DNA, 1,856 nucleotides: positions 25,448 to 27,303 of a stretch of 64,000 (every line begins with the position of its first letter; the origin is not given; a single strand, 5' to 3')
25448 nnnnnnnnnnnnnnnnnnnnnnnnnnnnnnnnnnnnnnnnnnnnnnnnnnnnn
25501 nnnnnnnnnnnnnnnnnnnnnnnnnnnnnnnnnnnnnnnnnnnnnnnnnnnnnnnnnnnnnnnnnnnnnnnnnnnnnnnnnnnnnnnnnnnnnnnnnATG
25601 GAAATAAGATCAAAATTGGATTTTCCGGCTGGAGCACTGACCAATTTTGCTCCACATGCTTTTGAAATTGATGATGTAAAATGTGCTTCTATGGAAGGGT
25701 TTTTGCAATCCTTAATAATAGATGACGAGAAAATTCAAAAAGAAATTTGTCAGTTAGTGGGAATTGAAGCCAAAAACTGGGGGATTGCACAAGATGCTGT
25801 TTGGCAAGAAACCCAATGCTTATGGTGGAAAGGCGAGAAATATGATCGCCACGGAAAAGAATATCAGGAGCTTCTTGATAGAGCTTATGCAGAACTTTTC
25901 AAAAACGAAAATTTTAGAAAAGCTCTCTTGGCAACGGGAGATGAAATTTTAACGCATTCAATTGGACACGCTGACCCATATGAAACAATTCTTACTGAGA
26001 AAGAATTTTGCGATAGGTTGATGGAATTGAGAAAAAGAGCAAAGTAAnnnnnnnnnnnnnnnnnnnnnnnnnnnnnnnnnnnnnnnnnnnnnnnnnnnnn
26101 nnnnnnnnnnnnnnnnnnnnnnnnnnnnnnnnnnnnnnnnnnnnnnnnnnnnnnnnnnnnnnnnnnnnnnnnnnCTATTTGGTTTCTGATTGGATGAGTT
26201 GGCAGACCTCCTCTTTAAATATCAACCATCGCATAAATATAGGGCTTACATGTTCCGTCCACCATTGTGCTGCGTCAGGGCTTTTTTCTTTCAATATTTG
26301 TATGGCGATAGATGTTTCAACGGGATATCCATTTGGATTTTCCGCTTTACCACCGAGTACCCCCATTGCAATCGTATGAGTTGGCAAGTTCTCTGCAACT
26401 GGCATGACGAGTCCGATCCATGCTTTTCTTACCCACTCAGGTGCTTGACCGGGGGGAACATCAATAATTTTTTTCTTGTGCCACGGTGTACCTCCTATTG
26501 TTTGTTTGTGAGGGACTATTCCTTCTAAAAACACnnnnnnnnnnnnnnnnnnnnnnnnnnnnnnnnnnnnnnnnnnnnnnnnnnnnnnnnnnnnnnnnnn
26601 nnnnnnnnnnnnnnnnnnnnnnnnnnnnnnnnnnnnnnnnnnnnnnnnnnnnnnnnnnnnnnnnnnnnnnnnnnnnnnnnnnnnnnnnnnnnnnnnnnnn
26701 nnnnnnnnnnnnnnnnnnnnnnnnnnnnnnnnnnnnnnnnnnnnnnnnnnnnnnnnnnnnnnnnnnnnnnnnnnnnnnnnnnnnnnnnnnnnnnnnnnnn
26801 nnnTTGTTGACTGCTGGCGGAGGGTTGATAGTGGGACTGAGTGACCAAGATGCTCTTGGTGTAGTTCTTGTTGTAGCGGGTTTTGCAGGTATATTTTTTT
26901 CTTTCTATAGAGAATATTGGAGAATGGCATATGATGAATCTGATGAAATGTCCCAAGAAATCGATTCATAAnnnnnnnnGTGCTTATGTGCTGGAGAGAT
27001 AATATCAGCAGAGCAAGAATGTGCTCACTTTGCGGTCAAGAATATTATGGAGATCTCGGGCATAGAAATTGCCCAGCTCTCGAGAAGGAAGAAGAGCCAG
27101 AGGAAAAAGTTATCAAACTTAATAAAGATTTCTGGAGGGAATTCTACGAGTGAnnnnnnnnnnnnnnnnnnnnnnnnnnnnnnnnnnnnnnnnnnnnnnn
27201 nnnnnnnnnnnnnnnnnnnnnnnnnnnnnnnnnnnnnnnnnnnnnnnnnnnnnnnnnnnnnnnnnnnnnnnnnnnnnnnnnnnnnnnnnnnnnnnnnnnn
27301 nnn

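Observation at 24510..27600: Roughly 350-bp composite inverted repeats bracket a 2.4-kb cargo with GC-richer genes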

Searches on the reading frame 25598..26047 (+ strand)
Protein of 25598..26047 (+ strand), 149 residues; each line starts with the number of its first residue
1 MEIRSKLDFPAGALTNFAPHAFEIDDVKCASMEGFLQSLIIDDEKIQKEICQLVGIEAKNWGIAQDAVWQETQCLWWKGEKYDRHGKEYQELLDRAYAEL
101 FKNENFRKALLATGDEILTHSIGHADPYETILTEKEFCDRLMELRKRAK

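Call 8: search_protein_families(library=pfam, proteins=[window:25598-26047:+], max_evalue=0.1)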
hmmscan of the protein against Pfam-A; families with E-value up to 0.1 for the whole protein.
window:25598-26047:+ (149 aa): 2 families
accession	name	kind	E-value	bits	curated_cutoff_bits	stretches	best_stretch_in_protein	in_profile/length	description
PF08010.17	Phage_30_3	-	6.8e-54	181.9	36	1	9-145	2-137/138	Bacteriophage protein GP30.3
PF08719.17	NADAR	-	0.03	15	35.1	1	10-120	9-121/163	NADAR domain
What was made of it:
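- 25598..26047 (+): T4 gp30.3-like protein of the NADAR superfamily. Pfam Phage_30_3, 6.8e-54 (call 8).
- Checked: The NADAR-like gene is 25598-26047; its best family is Phage_30_3 at 6.8e-54, with NADAR only 0.03 (call 8).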

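Call 12: find_encoding_contigs(protein=window:25598-26047:+, flank=10000, max_places=10)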
Protein window:25598-26047:+ (149 aa): 1 contig read that carries it; 1 place shown.
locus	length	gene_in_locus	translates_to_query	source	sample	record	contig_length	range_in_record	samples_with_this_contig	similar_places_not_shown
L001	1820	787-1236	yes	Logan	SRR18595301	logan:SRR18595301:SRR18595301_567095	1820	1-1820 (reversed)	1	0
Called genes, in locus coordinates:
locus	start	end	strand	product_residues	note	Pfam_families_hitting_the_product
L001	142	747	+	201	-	PF00702:Hydrolase (weak), PF13419:HAD_2, PF13242:Hydrolase_like (weak)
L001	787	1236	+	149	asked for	PF08010:Phage_30_3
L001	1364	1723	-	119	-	-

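Call 69: find_homologous_proteins(query=window:25598-26047:+, max_evalue=1e-20)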
Query window:25598-26047:+ (149 aa): 1007 proteins with E <= 1e-20 among 1033 candidates; the best 120 are listed.
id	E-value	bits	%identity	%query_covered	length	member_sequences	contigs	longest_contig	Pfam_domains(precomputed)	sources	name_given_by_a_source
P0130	1.8e-88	312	91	100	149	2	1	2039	PF08010.17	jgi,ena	-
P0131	7.1e-85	300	87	100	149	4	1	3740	PF08010.17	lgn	-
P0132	5.7e-78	278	80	100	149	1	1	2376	PF08010.17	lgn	-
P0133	5.6e-75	268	78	99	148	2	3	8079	PF08010.17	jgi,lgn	-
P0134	1.7e-67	244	74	99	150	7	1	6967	PF08010.17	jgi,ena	-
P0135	8.7e-66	238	72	99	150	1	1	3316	PF08010.17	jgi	jgi:predicted NAD-dependent protein-ADP-ribosyltransferase YbiA (DUF1768 family)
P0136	3.6e-65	236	73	99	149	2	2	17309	PF08010.17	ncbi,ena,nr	ncbi:MAG: hypothetical protein KC736_02930 [Candidatus Moranbacteria bacterium]|nr:hypothetical prot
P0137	8.2e-64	232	72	99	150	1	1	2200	PF08010.17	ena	-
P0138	1.4e-63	231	71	99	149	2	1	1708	PF08010.17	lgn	-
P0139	2.1e-63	231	70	100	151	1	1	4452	PF08010.17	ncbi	-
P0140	2.7e-63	230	70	99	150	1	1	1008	PF08010.17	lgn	-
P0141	4.4e-61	223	68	99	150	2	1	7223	PF08010.17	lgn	-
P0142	1.9e-58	215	67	99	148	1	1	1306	PF08010.17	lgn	-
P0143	9.7e-58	212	66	99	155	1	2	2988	PF08010.17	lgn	-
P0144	1.9e-56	208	62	99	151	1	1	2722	PF08010.17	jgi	jgi:predicted NAD-dependent protein-ADP-ribosyltransferase YbiA (DUF1768 family)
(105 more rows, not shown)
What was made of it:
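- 25598..26047 (+): 1007 homologues at E <= 1e-20, with named hits largely from candidate-phyla-radiation bacteria (call 69).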

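Call 70: find_encoding_contigs(protein=P0133, flank=8000, max_places=3)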
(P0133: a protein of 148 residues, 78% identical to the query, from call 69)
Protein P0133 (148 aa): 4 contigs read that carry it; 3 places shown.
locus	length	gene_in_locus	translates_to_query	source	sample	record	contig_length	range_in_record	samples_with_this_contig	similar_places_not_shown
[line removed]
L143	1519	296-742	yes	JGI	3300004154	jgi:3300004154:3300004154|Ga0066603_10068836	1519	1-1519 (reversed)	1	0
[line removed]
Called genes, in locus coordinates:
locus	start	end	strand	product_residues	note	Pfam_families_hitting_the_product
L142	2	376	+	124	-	?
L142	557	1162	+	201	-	PF00702:Hydrolase, PF13419:HAD_2, PF13242:Hydrolase_like (weak)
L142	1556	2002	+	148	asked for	PF08010:Phage_30_3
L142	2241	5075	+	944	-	PF00005:ABC_tran (faint), PF02463:SMC_N (faint), PF03193:RsgA_GTPase (faint), PF13191:AAA_16 (faint), PF13304:AAA_21 (faint), PF13555:AAA_29 (faint), PF17760:UvrA_inter, PF17755:UvrA_DNA-bind, +1 more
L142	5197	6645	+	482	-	PF22842:Pel9A-like_beta_helix (weak), PF05048:NosD, PF13229:Beta_helix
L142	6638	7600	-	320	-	PF03990:DUF348 (weak), PF07501:G5, PF03330:DPBB_1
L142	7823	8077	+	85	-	?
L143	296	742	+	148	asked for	PF08010:Phage_30_3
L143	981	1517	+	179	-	?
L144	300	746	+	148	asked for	PF08010:Phage_30_3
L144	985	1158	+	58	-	?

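Call 71: find_encoding_contigs(protein=P0131, flank=8000, max_places=2)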
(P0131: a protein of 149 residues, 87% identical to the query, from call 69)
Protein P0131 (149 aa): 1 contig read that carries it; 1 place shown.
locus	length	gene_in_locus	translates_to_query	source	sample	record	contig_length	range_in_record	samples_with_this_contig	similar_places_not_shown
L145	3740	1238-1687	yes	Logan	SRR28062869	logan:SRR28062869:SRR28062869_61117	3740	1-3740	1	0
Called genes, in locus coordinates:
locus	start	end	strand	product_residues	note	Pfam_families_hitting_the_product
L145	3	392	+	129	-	?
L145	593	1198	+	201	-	PF00702:Hydrolase (faint), PF13419:HAD_2, PF13242:Hydrolase_like (weak)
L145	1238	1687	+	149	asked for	PF08010:Phage_30_3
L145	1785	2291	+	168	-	-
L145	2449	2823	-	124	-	PF00293:NUDIX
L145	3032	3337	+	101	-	PF00232:Glyco_hydro_1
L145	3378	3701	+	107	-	-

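Call 72: find_encoding_contigs(protein=P0136, flank=8000, max_places=2)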
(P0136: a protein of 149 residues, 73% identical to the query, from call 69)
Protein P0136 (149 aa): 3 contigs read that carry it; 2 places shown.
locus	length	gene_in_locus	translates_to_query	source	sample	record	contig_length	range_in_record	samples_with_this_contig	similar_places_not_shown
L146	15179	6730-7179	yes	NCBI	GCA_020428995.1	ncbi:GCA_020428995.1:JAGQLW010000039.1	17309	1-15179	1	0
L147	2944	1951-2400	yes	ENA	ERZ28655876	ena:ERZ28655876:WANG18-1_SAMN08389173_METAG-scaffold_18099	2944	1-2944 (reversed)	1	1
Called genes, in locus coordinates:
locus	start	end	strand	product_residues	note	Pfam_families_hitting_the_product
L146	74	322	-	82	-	PF08002:DUF1697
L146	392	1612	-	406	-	PF12704:MacB_PCD, PF02687:FtsX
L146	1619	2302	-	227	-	PF00005:ABC_tran, PF02463:SMC_N (weak)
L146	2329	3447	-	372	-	PF25917:BSH_RND (weak), PF25973:BSH_CzcB, PF25919:BSH_CusB (faint), PF25954:Beta-barrel_RND_2 (weak), PF25990:Beta-barrel_YknX, PF25967:RND-MFP_C (weak), PF25989:YknX_C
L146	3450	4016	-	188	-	-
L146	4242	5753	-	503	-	PF13482:RNase_H_2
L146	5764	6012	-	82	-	PF13376:OmdA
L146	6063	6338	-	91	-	PF06961:DUF1294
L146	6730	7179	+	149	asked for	PF08010:Phage_30_3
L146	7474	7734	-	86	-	PF04193:PQ-loop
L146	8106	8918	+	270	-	PF02899:Phage_int_SAM_1 (weak), PF13495:Phage_int_SAM_4, PF00589:Phage_integrase, PF22823:MrpR_C_cat (weak)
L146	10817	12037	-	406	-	PF00587:tRNA-synt_2b, PF03129:HGTP_anticodon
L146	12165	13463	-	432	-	PF13353:Fer4_12 (weak), PF04055:Radical_SAM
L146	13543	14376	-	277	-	PF13353:Fer4_12 (weak), PF04055:Radical_SAM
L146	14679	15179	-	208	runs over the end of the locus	PF03575:Peptidase_S51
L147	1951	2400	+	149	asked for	PF08010:Phage_30_3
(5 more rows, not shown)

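Call 75: search_protein_families(library=pfam, proteins=[L145:3-392:+, L145:1785-2291:+, L142:2-376:+, L145:2449-2823:-], max_evalue=0.01)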
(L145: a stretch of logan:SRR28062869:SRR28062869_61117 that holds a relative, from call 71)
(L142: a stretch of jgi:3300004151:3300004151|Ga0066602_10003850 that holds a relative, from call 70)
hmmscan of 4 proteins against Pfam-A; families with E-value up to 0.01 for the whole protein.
L145:3-392:+ (129 aa): 0 families

L145:1785-2291:+ (168 aa): 0 families

L142:2-376:+ (124 aa): 2 families
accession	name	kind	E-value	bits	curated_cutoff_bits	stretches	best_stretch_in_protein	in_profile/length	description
PF12344.14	UvrB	-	3.2e-23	81.7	27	1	20-61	1-42/43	Ultra-violet resistance protein B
PF02151.25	UVR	-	9.1e-09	35.2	21.5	1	89-121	3-35/36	UvrB/uvrC motif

L145:2449-2823:- (124 aa): 1 family
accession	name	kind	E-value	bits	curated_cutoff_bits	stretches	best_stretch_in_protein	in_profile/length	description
PF00293.34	NUDIX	-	2.4e-12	47.4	21.1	1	4-104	6-118/134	NUDIX domain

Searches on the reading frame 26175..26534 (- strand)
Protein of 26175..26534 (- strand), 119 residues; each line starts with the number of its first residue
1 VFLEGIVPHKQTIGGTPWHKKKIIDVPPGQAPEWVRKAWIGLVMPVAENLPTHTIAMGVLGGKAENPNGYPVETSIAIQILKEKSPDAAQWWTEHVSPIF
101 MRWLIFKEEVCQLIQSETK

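Call 8: search_protein_families(library=pfam, proteins=[window:26175-26534:-], max_evalue=0.1)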
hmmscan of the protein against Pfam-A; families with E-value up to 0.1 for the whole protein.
window:26175-26534:- (119 aa): 0 families

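Call 14: find_homologous_proteins(query=window:26175-26534:-)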
Query window:26175-26534:- (119 aa): 9 proteins with E <= 0.001 among 9 candidates.
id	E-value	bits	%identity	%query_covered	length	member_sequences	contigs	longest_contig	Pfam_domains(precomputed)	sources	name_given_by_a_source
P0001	5.2e-76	271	100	100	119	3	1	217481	-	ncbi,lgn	ncbi:MAG: hypothetical protein WC682_00155 [Parcubacteria group bacterium]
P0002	8.6e-50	186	81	81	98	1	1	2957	-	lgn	-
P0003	1.3e-37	147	69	78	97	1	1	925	-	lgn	-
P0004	9.0e-36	141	69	78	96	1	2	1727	-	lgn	-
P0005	8.9e-32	128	60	80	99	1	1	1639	-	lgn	-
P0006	3.6e-31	126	59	78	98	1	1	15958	-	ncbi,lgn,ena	-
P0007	6.1e-31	125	63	78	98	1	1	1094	-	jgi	jgi:hypothetical protein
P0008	9.2e-18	83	43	81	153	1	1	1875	-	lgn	-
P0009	2.3e-9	55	43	77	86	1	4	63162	-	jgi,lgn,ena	-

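Call 18: find_encoding_contigs(protein=P0006, flank=8000, max_places=4)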
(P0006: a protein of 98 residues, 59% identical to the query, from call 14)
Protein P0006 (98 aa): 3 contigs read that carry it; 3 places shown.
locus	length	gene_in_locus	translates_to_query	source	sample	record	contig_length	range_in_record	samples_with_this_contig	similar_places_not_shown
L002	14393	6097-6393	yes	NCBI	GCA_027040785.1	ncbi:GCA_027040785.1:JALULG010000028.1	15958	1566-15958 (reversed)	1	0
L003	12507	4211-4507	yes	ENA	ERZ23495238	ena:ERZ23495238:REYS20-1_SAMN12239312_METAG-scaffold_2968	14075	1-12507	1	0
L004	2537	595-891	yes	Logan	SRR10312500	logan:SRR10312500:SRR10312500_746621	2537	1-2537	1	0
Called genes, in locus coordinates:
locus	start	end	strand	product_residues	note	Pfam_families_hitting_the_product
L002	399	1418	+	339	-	PF00145:DNA_methylase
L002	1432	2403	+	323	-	PF13391:HNH_2 (weak)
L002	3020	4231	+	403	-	PF02687:FtsX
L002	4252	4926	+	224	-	PF13481:AAA_25 (faint), PF00005:ABC_tran, PF02463:SMC_N (faint)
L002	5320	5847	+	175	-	PF01928:CYTH (weak)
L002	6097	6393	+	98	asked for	-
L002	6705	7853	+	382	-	PF13401:AAA_22 (faint), PF13173:AAA_14, PF13635:DUF4143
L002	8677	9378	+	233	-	PF06342:DUF1057 (faint), PF12146:Hydrolase_4 (faint)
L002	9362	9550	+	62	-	-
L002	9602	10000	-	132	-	-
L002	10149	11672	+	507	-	PF02934:GatB_N, PF02637:GatB_Yqey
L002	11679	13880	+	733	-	PF01751:Toprim, PF01131:Topoisom_bac, PF01396:Zn_ribbon_Top1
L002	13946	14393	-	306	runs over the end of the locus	PF01134:GIDA (faint), PF01266:DAO (faint), PF03486:HI0933_like (faint), PF07992:Pyr_redox_2, PF12831:FAD_oxidored (faint), PF13450:NAD_binding_8 (faint), PF13738:Pyr_redox_3, PF00070:Pyr_redox (weak)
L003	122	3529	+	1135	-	PF00133:tRNA-synt_1, PF09334:tRNA-synt_1g (weak), PF08264:Anticodon_1, PF19302:DUF5915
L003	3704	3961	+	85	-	-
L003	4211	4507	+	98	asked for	-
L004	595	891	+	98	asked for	-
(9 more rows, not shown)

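Call 19: find_encoding_contigs(protein=P0002, flank=8000, max_places=4)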
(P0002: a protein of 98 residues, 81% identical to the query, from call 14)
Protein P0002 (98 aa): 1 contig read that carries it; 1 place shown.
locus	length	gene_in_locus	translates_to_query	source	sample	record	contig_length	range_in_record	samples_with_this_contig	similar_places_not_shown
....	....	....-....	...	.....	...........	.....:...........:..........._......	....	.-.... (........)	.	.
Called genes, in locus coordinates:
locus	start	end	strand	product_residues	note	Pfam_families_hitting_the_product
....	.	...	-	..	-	?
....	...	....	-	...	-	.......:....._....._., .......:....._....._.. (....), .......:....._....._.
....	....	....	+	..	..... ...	-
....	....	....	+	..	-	-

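Call 20: find_encoding_contigs(protein=P0009, flank=8000, max_places=4)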
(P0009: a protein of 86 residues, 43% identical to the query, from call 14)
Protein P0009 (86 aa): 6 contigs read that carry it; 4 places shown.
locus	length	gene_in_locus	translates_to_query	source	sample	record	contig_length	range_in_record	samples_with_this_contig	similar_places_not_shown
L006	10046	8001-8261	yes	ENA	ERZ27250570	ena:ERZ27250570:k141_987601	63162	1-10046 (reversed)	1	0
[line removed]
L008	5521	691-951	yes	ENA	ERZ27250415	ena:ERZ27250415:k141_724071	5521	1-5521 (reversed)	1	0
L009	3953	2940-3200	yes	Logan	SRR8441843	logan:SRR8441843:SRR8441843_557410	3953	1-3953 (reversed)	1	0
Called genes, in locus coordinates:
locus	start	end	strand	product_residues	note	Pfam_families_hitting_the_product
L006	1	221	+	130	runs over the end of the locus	PF02130:YbeY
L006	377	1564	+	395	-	PF14450:FtsA (weak), PF02491:SHS2_FTSA, PF11104:PilM_2 (weak), PF14450:FtsA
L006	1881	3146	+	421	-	PF00091:Tubulin, PF12327:FtsZ_C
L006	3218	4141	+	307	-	PF00070:Pyr_redox (faint), PF00890:FAD_binding_2 (faint), PF01134:GIDA (weak), PF03486:HI0933_like (faint), PF07992:Pyr_redox_2, PF12831:FAD_oxidored (faint), PF13738:Pyr_redox_3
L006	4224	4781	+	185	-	-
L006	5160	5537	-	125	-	PF01741:MscL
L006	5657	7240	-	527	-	PF01471:PG_binding_1 (faint), PF16410:DUF5018, PF18998:Flg_new_2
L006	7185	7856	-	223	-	-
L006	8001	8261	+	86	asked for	-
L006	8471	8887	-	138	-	PF08915:tRNA-Thr_ED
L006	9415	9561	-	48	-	PF02796:HTH_7 (weak)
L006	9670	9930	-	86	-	PF06150:ChaB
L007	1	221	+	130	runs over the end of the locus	PF02130:YbeY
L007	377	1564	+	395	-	PF14450:FtsA (weak), PF02491:SHS2_FTSA, PF11104:PilM_2 (weak), PF14450:FtsA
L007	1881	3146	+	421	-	PF00091:Tubulin, PF12327:FtsZ_C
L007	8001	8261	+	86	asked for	-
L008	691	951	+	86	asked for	-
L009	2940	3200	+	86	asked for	-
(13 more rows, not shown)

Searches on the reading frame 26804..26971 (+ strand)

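Call 8: search_protein_families(library=pfam, proteins=[window:26804-26971:+], max_evalue=0.1)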
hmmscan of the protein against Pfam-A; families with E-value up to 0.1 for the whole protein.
window:26804-26971:+ (55 aa): 2 families
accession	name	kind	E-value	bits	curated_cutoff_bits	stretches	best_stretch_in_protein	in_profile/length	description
PF07123.17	PsbW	-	0.0058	17.1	25.4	1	1-47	85-127/133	Photosystem II reaction centre W protein (PsbW)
PF24008.1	DUF7322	-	0.074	13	27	1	3-39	25-60/61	Domain of unknown function (DUF7322)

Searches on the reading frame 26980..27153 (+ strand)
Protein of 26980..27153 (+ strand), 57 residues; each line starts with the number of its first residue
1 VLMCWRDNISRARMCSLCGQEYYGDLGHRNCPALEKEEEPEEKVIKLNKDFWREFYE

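Call 8: search_protein_families(library=pfam, proteins=[window:26980-27153:+], max_evalue=0.1)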
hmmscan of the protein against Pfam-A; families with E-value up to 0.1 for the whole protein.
window:26980-27153:+ (57 aa): 3 families
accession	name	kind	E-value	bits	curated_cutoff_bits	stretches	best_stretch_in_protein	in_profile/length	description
PF12773.13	DZR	-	0.002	18.7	27.3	1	4-36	4-32/45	Double zinc ribbon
PF18585.7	zf-CCCH_6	-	0.0075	16.6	26.7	1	14-38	2-24/53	Chromatin remodeling factor Mit1 C-terminal Zn finger 2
PF11682.14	Zn_ribbon_11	-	0.087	12.9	24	0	15-32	8-22/37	Probable zinc-ribbon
